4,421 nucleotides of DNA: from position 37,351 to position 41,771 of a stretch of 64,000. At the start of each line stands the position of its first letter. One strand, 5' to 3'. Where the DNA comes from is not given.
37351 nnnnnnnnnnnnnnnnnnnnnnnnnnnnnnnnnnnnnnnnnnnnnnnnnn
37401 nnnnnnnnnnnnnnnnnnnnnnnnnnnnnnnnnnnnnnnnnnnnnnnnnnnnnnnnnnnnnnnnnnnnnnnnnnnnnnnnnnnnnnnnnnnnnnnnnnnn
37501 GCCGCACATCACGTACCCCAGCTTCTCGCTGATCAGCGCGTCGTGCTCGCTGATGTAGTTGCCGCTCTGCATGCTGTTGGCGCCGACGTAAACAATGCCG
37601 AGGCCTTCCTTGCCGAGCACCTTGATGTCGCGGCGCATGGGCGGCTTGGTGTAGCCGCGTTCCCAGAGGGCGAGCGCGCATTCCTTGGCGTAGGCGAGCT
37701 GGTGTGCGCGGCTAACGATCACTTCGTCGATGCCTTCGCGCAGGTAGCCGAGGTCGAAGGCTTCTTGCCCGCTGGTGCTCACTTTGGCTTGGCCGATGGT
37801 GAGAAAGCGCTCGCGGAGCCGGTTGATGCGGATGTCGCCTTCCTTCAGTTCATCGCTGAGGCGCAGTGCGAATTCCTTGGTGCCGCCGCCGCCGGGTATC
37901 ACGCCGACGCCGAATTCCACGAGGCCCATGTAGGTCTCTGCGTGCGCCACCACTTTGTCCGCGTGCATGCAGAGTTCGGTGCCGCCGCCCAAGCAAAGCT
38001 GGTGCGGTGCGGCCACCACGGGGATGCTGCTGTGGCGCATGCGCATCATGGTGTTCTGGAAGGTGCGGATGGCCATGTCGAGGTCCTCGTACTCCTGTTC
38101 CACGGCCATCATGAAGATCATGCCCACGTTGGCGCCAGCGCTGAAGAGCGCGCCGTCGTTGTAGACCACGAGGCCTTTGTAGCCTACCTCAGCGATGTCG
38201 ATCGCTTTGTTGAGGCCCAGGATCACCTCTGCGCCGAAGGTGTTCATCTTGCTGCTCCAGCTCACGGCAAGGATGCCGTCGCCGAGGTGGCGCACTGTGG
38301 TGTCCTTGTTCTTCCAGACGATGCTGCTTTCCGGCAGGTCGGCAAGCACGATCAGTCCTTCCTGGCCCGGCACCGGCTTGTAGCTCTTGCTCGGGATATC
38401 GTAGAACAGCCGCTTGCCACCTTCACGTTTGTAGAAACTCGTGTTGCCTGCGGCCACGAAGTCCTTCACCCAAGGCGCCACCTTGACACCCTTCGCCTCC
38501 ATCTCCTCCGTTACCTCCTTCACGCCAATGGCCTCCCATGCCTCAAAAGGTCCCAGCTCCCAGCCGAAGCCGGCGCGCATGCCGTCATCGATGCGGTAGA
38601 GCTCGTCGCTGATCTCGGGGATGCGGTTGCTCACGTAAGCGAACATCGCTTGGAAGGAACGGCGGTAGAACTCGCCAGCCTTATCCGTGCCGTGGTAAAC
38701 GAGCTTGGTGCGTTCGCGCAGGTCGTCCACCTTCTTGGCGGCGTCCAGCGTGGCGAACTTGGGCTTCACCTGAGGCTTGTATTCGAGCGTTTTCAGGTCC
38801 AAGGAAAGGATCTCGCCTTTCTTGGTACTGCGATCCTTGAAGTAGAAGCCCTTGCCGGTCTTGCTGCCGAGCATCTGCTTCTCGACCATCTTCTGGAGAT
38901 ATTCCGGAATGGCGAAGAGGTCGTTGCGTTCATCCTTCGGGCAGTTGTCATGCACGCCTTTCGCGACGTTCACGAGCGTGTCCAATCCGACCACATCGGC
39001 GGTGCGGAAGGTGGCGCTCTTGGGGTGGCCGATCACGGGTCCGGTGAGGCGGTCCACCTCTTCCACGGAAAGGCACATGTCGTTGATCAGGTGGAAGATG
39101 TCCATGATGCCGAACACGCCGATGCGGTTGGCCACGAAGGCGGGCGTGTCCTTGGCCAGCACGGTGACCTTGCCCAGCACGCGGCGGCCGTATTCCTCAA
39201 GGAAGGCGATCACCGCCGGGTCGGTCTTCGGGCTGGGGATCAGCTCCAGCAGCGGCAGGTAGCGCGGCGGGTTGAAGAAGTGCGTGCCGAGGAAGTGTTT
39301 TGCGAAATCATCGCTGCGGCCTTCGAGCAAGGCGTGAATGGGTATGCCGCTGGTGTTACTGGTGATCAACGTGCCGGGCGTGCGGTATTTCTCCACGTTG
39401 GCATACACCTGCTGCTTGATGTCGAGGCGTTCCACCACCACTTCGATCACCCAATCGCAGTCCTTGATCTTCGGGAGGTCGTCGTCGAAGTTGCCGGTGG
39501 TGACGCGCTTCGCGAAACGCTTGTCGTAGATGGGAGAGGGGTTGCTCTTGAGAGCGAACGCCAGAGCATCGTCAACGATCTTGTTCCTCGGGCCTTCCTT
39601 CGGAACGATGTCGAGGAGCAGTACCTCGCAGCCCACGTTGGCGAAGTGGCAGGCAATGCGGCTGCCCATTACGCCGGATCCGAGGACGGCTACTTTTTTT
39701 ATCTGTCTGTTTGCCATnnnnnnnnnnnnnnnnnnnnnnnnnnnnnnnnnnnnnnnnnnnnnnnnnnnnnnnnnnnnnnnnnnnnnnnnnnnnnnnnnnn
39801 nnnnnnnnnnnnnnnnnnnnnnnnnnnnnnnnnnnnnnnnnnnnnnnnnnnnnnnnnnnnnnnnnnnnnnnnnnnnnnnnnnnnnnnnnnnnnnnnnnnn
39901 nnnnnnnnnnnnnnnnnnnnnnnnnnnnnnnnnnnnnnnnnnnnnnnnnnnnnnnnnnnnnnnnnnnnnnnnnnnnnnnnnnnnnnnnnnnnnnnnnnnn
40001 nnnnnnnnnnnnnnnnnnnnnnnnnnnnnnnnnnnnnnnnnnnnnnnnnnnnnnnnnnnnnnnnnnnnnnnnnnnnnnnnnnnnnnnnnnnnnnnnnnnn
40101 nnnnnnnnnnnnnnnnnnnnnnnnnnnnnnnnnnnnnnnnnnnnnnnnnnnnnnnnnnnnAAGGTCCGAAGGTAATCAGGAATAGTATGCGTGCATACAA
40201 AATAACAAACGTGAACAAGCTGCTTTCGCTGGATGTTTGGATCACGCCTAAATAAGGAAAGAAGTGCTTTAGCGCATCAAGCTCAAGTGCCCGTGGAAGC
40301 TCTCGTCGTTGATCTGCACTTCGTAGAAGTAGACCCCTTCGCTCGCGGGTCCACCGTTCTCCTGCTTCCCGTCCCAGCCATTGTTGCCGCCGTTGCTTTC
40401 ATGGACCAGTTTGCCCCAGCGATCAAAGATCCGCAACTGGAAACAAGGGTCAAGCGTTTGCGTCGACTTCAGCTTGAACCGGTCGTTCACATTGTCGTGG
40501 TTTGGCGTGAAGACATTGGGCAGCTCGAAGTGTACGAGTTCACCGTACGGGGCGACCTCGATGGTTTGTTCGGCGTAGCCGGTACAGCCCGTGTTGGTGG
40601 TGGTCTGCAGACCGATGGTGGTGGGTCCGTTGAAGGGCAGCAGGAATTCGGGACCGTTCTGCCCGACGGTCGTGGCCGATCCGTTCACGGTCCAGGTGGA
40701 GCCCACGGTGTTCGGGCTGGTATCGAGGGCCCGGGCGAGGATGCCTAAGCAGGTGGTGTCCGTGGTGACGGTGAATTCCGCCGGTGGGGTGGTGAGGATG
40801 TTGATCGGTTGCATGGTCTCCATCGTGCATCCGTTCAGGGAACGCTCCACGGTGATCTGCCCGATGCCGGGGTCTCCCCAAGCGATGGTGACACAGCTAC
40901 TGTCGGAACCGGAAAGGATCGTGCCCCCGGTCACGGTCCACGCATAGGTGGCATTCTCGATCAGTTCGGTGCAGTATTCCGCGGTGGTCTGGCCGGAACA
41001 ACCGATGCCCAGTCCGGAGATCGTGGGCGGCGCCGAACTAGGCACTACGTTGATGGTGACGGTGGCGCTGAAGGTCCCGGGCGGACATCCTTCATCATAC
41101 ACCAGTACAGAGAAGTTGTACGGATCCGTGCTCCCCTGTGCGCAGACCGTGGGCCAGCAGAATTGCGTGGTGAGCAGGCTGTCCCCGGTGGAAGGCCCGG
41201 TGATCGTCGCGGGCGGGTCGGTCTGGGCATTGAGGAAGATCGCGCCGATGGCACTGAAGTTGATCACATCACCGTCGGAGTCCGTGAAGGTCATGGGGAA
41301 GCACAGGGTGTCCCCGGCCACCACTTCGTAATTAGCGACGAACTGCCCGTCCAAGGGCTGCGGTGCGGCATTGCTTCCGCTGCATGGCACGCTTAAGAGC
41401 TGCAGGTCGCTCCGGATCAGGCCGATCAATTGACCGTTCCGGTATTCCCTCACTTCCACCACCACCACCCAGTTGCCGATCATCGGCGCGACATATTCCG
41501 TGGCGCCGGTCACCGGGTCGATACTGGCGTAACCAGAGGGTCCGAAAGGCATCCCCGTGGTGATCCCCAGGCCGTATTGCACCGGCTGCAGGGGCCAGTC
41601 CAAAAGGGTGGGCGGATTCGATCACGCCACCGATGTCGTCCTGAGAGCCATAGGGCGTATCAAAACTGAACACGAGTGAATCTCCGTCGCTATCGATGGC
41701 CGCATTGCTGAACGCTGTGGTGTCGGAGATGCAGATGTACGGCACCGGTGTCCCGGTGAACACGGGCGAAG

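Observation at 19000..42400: Dense, localized cluster of gene-disrupting lesions (10 or more frameshifts plus one amber) in a 23-kb stretch, against intact genes elsewhere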

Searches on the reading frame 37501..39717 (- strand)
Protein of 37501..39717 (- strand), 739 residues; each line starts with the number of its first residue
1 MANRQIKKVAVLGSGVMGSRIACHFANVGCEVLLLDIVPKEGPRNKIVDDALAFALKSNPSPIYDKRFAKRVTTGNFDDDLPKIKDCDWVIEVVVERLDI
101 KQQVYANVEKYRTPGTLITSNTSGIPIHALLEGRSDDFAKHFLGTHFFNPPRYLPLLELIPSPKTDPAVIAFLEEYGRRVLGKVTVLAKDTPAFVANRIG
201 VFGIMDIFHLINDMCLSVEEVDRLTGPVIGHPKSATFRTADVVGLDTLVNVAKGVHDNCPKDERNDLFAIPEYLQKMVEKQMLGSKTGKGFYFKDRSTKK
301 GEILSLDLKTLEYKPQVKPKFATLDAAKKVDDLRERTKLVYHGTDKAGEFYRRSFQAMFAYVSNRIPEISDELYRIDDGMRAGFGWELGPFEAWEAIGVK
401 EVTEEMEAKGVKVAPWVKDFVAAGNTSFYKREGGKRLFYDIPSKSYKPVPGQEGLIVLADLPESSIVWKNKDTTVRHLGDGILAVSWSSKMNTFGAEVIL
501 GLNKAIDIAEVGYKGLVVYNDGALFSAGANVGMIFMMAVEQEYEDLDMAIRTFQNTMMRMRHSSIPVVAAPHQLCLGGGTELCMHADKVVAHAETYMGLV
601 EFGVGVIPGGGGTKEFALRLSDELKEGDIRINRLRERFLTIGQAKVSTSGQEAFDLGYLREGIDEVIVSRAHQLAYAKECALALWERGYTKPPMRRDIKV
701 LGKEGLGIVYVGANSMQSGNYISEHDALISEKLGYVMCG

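Call 14: find_related_loci(query=window:37501-39717:-, collection=metagenome_contigs, flank=10000)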
Query window:37501-39717:- (739 aa) in metagenome_contigs; peptide patterns used: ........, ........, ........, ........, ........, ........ (x = any residue, [..] = any of these).
600 stretches matched a pattern (row limit reached: there are more); 572 encode a relative of the query (tblastn E <= 1e-3); the best 80 are kept; 80 distinct loci.
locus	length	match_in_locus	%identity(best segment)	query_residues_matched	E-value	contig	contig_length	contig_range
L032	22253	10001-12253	93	1-739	0e+0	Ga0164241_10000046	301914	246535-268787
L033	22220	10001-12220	91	1-739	0e+0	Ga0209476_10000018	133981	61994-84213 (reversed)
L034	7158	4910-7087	89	1-719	0e+0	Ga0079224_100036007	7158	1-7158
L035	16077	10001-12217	85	1-739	0e+0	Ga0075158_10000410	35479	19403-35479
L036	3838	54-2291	84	1-739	0e+0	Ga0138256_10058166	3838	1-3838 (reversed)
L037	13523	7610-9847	85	4-739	0e+0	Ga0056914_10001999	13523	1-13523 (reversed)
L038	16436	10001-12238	85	4-739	0e+0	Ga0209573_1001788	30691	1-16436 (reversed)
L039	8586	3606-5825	84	1-739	0e+0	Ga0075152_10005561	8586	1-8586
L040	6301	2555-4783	83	1-739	0e+0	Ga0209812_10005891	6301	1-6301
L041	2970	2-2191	84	10-739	0e+0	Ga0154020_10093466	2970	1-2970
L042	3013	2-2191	84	10-739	0e+0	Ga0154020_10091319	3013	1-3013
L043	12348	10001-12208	83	1-739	0e+0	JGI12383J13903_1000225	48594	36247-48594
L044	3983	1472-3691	81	1-739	0e+0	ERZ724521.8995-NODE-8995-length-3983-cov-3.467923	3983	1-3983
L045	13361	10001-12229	82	1-739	0e+0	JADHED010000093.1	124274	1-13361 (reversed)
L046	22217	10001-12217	81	1-739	0e+0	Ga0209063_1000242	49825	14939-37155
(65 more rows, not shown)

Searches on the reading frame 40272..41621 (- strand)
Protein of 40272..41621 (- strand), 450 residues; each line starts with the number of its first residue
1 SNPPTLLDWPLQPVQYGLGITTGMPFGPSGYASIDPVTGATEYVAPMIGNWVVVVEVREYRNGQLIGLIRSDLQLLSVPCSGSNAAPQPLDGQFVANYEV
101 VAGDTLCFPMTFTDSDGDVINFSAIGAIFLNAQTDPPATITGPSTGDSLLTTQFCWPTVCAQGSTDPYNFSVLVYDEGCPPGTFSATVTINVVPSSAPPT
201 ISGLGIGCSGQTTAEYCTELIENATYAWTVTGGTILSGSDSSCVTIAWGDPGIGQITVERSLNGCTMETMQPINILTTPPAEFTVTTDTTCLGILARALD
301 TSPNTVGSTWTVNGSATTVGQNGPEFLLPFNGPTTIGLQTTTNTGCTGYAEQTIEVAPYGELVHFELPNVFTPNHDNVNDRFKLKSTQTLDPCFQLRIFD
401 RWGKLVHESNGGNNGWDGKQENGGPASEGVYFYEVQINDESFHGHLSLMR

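Call 9: search_protein_families(library=pfam, proteins=[window:40272-41621:-], max_evalue=0.01)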
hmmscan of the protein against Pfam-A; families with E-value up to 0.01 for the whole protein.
window:40272-41621:- (450 aa): 2 families
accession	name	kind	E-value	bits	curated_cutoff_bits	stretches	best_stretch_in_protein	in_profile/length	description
PF13585.12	CHU_C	-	7.8e-21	74.4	27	1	366-440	2-78/86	CHU_C Type IX secretion signal domain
PF19408.5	PKD_6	-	8.2e-07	29.7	25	1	196-274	3-81/82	PKD-like domain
